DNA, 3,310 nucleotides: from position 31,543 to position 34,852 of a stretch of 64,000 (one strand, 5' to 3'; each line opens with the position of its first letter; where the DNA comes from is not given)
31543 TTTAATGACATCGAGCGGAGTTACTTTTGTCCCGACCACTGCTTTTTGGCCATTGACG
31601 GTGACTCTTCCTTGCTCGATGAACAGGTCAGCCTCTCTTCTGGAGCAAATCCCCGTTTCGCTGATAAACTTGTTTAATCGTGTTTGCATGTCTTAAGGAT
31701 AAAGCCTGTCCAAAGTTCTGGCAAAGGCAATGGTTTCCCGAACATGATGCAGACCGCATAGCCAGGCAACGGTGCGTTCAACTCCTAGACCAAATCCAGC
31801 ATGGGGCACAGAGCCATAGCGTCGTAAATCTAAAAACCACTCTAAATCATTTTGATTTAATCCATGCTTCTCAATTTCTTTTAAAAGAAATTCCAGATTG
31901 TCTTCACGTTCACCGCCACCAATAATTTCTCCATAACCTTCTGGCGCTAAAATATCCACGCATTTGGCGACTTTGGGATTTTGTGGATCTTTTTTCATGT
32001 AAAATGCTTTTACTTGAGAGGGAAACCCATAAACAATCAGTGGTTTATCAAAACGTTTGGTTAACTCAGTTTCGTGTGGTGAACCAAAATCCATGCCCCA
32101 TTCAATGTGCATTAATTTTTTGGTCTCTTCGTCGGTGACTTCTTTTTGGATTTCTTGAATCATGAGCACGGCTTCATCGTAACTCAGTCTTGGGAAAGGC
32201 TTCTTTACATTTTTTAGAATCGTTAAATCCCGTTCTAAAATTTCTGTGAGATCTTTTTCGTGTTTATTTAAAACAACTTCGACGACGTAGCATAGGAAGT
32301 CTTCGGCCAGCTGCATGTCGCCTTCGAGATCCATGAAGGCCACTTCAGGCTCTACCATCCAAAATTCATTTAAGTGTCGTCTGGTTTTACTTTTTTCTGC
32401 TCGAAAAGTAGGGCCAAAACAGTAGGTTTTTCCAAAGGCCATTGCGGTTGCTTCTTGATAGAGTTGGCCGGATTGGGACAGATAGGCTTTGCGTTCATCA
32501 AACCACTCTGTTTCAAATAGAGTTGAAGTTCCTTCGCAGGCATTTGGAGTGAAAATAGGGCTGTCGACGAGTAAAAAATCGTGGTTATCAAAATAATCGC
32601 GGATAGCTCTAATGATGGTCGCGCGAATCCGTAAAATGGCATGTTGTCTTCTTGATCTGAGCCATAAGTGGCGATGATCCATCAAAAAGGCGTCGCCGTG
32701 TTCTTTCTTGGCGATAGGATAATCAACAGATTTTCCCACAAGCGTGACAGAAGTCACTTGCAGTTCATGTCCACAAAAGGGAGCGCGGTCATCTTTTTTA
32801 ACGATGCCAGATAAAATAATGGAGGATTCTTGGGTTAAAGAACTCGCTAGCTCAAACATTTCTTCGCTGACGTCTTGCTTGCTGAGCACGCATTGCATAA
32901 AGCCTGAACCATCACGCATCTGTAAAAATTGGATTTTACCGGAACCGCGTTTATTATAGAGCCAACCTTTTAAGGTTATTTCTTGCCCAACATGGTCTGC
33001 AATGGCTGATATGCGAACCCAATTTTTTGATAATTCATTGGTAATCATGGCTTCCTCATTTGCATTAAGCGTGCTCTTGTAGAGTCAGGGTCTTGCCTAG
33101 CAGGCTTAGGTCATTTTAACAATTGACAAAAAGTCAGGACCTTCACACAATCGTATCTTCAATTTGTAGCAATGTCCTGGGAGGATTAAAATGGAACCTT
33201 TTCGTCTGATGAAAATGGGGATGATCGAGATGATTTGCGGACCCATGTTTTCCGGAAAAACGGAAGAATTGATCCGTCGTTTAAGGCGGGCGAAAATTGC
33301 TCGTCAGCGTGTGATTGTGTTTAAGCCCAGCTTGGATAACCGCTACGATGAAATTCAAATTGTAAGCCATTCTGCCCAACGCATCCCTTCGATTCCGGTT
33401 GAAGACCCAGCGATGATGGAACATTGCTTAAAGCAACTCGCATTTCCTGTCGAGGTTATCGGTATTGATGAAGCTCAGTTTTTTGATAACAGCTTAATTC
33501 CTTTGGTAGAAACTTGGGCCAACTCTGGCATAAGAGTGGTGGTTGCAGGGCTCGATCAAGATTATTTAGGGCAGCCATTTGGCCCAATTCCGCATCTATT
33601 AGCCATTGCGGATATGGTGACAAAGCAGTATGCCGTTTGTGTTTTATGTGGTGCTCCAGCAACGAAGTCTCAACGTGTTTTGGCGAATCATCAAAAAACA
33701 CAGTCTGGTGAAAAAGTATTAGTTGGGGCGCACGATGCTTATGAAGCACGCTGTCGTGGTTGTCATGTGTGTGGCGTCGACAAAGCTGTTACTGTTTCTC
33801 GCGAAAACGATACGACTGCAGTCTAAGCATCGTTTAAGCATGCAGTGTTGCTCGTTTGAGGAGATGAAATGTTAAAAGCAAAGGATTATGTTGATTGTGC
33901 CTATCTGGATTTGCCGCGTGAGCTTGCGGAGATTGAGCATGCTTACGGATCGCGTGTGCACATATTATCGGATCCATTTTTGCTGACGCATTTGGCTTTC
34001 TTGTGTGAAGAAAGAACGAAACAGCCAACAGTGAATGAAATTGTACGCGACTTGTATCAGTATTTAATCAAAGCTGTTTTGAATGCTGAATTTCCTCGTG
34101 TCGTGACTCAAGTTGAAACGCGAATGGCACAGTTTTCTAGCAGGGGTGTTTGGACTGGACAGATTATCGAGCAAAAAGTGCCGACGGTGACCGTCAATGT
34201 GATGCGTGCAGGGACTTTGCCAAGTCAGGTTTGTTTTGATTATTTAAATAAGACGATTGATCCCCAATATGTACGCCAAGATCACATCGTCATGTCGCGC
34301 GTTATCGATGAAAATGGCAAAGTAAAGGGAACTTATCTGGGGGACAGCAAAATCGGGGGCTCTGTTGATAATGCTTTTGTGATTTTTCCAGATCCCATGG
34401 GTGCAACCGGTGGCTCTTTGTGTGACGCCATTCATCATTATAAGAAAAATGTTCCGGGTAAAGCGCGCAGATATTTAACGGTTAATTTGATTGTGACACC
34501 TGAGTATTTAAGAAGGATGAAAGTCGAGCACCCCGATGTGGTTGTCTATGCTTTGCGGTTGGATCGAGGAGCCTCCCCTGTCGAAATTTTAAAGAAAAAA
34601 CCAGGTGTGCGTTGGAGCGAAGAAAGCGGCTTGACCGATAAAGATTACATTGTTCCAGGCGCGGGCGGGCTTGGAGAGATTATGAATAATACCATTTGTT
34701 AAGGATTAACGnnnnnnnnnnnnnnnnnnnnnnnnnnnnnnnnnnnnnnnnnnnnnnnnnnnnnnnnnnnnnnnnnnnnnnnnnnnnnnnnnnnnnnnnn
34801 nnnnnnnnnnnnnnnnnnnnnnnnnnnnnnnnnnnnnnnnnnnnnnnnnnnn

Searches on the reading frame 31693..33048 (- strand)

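Call 31: search_protein_families(library=ncbifam, proteins=[window:31693-33048:-], max_evalue=1e-10)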
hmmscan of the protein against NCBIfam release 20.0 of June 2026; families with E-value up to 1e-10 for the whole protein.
window:31693-33048:- (451 aa): 16 families
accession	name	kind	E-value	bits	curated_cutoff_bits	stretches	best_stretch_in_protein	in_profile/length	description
NF003037.0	PRK03932.1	equivalog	2.4e-165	550.9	414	1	16-450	11-450/451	asparagine--tRNA ligase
TIGR00457.1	asnS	equivalog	2.4e-145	484.8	342.6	1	15-450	10-454/455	asparagine--tRNA ligase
NF003483.0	PRK05159.1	equivalog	7.8e-95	318.3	353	1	13-451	8-438/438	aspartate--tRNA(Asn) ligase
TIGR00458.1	aspS_nondisc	equivalog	1e-79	268.5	368.4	1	20-451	11-428/428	aspartate--tRNA(Asn) ligase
NF005052.0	PRK06462.1-1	equivalog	1.8e-58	198.3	368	1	124-443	34-344/353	asparagine synthetase A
NF001750.0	PRK00476.1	equivalog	8e-44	149.9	443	1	17-293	14-282/590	aspartate--tRNA ligase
TIGR00459.1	aspS_bact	equivalog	2.5e-42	145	373.85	1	18-294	13-278/586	aspartate--tRNA ligase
NF005054.0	PRK06462.1-4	equivalog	7.9e-41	140.1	309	1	310-444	178-310/318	asparagine synthetase A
NF001756.1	PRK00484.1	subfamily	1e-34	120.1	468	1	8-442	37-482/488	lysine--tRNA ligase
TIGR00499.1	lysS_bact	equivalog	8.7e-30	103.8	427.6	1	19-443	51-490/496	lysine--tRNA ligase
NF009460.0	PRK12820.1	equivalog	1.3e-25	89.6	1379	1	17-258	31-293/723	bifunctional aspartyl-tRNA synthetase/aspartyl/glutamyl-tRNA amidotransferase subunit C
NF005055.0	PRK06462.1-5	equivalog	1.2e-17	64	389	1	211-448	112-337/341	asparagine synthetase A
NF005053.0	PRK06462.1-3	equivalog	6.9e-17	61.9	322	1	187-443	18-265/274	asparagine synthetase A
NF002821.0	PRK02983.1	equivalog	9.8e-16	56.9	742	1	15-442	653-1095/1102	bifunctional lysylphosphatidylglycerol synthetase/lysine--tRNA ligase LysX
TIGR00462.1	genX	equivalog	5.2e-15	55.7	286.9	1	140-442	2-304/304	EF-P lysine aminoacylase EpmA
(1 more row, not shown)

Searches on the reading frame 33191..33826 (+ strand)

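Call 75: search_protein_families(library=pfam, proteins=[window:33191-33826:+], max_evalue=0.0001)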
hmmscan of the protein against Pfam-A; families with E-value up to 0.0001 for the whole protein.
window:33191-33826:+ (211 aa): 1 family
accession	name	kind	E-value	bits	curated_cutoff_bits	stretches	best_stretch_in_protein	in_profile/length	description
PF00265.24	TK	-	4.4e-48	163.9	20.6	1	10-192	1-176/176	Thymidine kinase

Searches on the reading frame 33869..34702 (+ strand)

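Call 75: search_protein_families(library=pfam, proteins=[window:33869-34702:+], max_evalue=0.0001)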
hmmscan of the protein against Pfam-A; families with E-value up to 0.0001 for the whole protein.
window:33869-34702:+ (277 aa): 1 family
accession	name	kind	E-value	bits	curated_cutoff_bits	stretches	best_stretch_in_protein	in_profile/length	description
PF14681.12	UPRTase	-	4.8e-15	56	27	1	34-235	3-186/206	Uracil phosphoribosyltransferase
